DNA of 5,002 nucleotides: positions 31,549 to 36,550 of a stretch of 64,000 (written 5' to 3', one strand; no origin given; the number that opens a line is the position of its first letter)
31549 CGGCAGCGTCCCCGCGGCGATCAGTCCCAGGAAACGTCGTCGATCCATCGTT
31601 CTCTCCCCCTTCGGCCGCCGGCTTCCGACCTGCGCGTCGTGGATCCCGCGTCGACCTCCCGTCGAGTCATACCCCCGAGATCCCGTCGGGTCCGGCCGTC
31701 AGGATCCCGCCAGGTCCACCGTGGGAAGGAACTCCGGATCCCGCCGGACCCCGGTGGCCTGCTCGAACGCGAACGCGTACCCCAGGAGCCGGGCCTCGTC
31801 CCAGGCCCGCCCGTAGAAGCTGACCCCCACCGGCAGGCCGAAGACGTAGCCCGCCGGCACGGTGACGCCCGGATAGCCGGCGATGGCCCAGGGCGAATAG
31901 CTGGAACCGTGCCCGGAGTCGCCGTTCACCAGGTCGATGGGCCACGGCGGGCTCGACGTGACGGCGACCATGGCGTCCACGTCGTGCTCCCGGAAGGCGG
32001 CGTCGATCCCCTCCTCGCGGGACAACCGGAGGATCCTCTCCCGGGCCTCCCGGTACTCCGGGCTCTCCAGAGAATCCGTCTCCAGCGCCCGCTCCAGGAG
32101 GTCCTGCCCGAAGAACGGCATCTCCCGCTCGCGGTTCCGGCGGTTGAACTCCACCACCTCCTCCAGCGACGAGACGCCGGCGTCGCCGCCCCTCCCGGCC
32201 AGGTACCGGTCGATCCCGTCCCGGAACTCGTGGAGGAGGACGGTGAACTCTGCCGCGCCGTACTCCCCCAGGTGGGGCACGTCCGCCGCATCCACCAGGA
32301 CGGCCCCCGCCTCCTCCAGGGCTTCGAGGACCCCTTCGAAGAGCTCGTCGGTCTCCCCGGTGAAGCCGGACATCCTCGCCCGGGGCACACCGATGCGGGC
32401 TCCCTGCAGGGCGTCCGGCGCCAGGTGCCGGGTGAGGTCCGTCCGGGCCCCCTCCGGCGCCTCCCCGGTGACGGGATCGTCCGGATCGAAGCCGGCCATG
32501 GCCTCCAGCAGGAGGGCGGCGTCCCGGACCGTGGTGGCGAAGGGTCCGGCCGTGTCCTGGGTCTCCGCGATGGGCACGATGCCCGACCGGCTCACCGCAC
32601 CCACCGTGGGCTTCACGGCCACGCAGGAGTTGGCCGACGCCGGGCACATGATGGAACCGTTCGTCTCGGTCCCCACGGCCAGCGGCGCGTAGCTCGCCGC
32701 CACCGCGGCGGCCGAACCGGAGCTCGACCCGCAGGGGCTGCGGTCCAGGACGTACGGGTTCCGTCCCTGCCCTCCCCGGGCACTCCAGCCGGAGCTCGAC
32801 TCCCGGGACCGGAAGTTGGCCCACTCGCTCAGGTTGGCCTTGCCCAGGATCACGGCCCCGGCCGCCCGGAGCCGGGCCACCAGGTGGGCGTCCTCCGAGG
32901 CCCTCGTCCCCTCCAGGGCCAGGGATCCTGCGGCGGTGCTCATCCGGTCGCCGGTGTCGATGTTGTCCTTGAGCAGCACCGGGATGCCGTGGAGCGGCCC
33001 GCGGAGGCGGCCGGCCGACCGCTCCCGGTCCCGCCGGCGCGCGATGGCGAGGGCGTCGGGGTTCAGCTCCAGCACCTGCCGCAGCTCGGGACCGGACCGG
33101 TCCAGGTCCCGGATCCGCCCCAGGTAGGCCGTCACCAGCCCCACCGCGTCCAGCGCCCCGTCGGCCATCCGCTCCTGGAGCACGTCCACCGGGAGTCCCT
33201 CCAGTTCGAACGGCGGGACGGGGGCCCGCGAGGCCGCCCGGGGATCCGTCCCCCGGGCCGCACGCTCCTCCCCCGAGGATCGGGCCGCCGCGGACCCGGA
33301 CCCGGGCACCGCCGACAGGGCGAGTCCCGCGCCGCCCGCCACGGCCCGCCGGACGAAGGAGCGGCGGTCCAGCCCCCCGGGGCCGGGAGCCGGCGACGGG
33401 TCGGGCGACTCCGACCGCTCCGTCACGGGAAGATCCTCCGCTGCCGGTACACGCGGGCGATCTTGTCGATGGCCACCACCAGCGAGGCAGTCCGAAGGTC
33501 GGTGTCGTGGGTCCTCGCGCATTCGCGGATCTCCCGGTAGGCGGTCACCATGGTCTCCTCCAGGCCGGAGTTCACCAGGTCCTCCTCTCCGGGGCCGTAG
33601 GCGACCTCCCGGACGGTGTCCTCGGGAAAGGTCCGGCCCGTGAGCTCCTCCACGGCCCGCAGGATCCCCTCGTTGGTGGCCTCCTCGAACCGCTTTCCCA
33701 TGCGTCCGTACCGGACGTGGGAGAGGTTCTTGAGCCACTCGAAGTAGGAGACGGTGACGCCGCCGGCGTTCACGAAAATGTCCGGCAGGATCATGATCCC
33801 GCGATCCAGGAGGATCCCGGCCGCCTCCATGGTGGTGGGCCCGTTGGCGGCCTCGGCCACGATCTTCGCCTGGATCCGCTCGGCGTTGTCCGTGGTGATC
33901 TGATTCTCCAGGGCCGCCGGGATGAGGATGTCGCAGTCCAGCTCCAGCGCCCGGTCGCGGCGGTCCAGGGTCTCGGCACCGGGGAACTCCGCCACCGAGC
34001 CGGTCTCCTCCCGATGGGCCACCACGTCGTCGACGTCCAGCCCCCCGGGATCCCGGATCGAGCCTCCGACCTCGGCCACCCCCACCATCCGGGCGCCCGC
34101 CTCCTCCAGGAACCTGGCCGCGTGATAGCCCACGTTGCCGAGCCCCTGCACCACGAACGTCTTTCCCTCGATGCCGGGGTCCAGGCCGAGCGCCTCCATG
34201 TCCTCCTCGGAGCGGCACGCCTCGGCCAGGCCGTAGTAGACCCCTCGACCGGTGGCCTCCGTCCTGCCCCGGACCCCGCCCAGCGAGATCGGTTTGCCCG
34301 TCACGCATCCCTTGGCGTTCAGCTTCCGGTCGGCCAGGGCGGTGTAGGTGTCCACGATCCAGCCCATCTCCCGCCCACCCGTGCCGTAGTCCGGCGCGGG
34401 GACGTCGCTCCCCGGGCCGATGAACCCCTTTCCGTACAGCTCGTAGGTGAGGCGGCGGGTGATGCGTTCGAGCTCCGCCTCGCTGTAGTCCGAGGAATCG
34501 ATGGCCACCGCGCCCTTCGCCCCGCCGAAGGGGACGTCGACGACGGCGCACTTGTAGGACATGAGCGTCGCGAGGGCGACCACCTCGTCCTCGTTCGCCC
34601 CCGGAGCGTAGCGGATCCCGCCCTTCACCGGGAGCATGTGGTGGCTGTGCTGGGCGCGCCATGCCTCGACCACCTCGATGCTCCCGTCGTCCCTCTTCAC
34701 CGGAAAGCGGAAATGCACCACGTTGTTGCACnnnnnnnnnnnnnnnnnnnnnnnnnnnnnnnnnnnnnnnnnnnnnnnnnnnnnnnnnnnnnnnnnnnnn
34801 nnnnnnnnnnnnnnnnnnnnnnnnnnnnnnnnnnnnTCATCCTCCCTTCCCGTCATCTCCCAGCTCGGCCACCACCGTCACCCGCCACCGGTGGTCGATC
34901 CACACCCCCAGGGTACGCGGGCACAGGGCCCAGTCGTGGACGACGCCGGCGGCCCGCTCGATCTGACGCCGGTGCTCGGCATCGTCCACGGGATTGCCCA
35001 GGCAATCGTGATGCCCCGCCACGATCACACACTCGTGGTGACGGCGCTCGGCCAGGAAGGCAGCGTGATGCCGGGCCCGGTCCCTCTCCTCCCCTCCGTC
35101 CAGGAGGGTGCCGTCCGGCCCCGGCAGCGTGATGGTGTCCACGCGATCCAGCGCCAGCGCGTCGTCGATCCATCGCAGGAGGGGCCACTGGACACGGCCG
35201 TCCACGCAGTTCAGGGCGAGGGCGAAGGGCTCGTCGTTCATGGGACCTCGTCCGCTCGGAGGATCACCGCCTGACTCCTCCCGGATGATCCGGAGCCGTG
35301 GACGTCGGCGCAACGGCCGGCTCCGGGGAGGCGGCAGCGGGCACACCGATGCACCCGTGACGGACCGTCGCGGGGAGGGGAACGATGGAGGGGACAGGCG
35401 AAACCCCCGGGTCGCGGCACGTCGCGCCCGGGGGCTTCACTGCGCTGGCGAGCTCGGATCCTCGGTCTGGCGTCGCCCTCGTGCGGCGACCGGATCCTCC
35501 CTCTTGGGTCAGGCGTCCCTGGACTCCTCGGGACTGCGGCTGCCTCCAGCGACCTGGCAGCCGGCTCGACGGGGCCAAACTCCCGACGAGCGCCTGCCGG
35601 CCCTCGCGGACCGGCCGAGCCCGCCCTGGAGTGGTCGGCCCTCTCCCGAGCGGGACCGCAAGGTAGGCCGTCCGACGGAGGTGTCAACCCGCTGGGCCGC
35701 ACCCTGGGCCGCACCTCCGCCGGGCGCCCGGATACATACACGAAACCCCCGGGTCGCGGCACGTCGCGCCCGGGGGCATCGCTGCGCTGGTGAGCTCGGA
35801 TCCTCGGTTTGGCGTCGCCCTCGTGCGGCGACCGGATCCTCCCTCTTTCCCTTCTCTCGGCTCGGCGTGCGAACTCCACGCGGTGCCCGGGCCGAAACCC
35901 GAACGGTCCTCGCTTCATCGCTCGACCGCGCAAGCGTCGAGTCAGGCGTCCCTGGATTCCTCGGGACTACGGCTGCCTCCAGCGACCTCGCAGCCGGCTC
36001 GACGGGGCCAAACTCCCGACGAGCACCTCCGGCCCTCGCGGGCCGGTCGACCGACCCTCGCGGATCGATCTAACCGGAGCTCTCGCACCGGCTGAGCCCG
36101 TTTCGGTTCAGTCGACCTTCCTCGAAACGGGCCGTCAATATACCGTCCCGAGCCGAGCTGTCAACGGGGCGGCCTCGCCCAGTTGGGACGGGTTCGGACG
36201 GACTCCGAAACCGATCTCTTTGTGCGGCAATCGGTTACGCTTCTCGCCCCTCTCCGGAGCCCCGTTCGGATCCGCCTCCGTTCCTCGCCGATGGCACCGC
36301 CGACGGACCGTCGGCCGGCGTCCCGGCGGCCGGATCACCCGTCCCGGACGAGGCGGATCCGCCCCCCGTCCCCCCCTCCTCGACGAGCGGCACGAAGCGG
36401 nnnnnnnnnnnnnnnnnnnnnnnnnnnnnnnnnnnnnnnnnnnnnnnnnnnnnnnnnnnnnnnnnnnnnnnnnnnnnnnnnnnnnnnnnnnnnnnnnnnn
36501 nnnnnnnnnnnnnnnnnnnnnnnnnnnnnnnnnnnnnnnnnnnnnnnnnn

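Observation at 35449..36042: Covariation between the two copies supports long-range helices and fixes the strand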

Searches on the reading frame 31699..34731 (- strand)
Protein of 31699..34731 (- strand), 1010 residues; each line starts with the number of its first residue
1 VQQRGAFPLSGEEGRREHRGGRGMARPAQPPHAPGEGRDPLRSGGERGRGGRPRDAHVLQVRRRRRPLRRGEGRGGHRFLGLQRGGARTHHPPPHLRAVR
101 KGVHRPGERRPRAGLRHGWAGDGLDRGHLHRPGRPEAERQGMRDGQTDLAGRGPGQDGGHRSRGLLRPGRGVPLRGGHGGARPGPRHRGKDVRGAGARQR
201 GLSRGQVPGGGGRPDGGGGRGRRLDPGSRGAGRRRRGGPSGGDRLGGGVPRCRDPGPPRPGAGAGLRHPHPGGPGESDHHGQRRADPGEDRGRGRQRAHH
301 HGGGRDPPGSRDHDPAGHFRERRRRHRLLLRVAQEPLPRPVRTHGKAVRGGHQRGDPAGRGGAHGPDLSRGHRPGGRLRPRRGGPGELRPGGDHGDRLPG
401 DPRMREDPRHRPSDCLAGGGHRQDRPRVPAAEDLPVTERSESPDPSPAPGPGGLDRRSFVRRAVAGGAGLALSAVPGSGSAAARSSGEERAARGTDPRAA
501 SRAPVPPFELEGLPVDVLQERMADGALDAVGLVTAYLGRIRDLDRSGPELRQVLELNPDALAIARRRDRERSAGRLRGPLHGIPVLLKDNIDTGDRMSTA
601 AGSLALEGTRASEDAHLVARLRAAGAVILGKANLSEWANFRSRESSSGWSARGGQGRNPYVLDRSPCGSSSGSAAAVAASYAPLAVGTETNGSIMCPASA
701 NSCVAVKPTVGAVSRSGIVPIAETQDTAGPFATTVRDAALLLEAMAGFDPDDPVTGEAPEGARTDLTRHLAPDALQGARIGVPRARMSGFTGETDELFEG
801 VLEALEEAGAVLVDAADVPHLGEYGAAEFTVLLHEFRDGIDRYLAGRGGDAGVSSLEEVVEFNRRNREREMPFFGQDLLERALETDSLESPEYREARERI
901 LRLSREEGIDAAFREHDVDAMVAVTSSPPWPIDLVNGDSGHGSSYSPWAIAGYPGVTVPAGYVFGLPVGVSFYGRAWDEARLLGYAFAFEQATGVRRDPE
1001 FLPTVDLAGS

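Call 11: search_protein_families(library=pfam, proteins=[window:31699-34731:-])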
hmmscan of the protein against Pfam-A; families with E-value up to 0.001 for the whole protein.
window:31699-34731:- (1010 aa): 1 family
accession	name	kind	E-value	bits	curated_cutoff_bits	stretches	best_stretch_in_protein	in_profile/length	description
PF01425.27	Amidase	-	2.8e-89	300.6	27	1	533-983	3-445/445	Amidase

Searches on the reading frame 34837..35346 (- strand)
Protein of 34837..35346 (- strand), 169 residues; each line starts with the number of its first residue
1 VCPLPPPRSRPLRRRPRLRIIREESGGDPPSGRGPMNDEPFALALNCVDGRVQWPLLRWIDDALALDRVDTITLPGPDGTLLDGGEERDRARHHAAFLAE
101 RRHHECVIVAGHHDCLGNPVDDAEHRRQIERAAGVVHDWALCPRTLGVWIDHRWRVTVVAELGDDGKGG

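Call 11: search_protein_families(library=pfam, proteins=[window:34837-35346:-])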
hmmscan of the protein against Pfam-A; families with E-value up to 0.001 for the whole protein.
window:34837-35346:- (169 aa): 1 family
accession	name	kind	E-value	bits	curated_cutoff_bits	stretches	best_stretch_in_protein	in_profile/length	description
PF20393.3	Pro_CA_2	-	6.6e-32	110.8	30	1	39-159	3-124/125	Putative carbonic anhydrase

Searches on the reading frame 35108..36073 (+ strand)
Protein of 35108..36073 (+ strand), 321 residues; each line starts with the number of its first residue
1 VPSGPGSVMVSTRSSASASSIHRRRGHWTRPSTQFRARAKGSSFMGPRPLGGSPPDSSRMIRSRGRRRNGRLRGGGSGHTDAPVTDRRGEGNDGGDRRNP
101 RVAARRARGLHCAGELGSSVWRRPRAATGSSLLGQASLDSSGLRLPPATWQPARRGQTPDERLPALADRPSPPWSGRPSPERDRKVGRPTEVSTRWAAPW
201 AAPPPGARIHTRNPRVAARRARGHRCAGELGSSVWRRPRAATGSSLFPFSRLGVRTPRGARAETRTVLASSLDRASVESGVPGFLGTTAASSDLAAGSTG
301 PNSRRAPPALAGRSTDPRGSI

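Call 78: search_protein_families(library=pfam, proteins=[window:35108-36073:+], max_evalue=0.1)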
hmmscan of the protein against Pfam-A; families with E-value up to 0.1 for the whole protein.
window:35108-36073:+ (321 aa): 0 families

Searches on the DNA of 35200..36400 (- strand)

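Call 5: search_rna_families(source=window, start=35200, end=36400, threshold=evalue, max_evalue=10, show_alignments=3)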
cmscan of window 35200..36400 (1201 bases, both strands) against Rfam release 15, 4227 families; matches with E-value up to 10: 4.
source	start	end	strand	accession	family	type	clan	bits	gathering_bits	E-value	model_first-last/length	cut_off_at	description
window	36010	36081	-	RF02681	Twister-sister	Gene; ribozyme;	-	23.1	34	0.031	1-81/81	no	Twister_sister_ribozyme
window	35669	35726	+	RF00891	mir-671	Gene; miRNA;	-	17.6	65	8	1-84/84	no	mir-671 microRNA precursor family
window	35536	35566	+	RF01294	snoU89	Gene; snRNA; snoRNA; HACA-box;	CL00082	13.7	44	0.23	168-197/270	no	Small nucleolar RNA U89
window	36326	36363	+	RF01763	Guanidine-III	Cis-reg; riboswitch;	-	12.8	36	9.2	1-67/67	no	Guanidine-III riboswitch aptamer (yKKC-III)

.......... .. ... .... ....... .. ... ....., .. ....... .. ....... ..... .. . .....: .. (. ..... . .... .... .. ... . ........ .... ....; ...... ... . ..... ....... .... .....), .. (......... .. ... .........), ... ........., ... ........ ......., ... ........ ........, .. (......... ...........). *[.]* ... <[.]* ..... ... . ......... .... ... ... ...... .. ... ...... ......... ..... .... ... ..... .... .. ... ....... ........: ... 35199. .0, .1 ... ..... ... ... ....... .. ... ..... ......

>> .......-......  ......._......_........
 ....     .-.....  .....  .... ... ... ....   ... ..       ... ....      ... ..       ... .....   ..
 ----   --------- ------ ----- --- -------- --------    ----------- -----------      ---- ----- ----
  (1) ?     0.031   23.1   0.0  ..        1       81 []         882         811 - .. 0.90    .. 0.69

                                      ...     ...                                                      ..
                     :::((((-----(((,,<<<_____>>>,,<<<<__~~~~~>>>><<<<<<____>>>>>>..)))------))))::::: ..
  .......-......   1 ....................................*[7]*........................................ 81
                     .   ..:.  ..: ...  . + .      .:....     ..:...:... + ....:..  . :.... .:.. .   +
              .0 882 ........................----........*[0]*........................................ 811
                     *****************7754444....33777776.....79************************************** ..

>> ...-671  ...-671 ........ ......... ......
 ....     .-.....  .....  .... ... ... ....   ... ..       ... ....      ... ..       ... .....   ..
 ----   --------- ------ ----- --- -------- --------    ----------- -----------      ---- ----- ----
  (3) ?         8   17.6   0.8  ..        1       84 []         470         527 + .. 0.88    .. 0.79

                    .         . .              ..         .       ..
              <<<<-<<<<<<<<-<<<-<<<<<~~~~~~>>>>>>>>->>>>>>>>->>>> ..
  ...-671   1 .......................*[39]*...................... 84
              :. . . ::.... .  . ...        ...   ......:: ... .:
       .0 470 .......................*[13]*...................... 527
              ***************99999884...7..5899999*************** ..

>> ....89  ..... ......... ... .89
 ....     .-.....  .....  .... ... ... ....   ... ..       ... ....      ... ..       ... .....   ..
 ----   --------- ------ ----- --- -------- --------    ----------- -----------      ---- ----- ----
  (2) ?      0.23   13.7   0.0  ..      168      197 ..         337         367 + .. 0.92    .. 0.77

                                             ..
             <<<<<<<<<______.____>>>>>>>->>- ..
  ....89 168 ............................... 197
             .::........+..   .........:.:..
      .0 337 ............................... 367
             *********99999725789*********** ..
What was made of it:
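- On Any Rfam 15 family: In the permissive search of 35200-36400 the best hit was twister-sister at 23.1 bits against a threshold of 34 (call 5).
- On Twister-sister ribozyme: One stem is marked as non-pairing in the cmscan alignment (call 5).
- Closest known: Twister-sister ribozyme. Same: A sub-threshold covariance-model hit in copy B (call 5).
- A weak cmscan hit to twister-sister at 36010-36081 on the minus strand: 23.1 bits, E = 0.031 (call 5). The score is below the gathering threshold of 34, and one stem is mismatched in the alignment (call 5).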

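Call 55: search_dna_similar(query=window:35395-35655:-, collection=plasmids, mode=distant, max_evalue=0.01)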
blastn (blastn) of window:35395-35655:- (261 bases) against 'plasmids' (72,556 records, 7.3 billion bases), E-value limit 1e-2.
No match.

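Call 56: search_dna_similar(query=window:35737-36132:-, collection=phages, mode=distant, max_evalue=0.01)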
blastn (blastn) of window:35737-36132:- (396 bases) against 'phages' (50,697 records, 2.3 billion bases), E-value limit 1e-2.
Records with a match: 1; places in all: 1; records where one place covers at least 80% of the query: 0.
Best place of each record, by identity: 90-95% 1.
By first word of the organism name: Mycobacterium 1.
By host as written in the record: Mycobacterium smegmatis mc2 155 1.
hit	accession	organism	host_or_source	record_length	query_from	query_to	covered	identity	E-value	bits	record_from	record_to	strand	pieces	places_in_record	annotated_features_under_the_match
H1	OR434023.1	Mycobacterium phage Syra333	Mycobacterium smegmatis mc2 155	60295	224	256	8%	90.9%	9e-3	47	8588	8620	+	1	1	14: head-to-tail stopper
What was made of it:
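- Tried and rejected: Against phages it found only a 33-nt chance match (calls 55, 56).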

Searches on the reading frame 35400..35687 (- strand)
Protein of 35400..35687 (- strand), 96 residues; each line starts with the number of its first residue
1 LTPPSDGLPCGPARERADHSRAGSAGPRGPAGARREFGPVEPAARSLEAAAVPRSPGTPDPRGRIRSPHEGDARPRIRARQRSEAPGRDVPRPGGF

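Call 39: find_homologous_proteins(query=window:35400-35687:-, max_evalue=1)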
Query seq(96 aa): 45 candidates shared short words with the query, none scored E <= 1.
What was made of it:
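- Tried and rejected: It found nothing (call 39).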
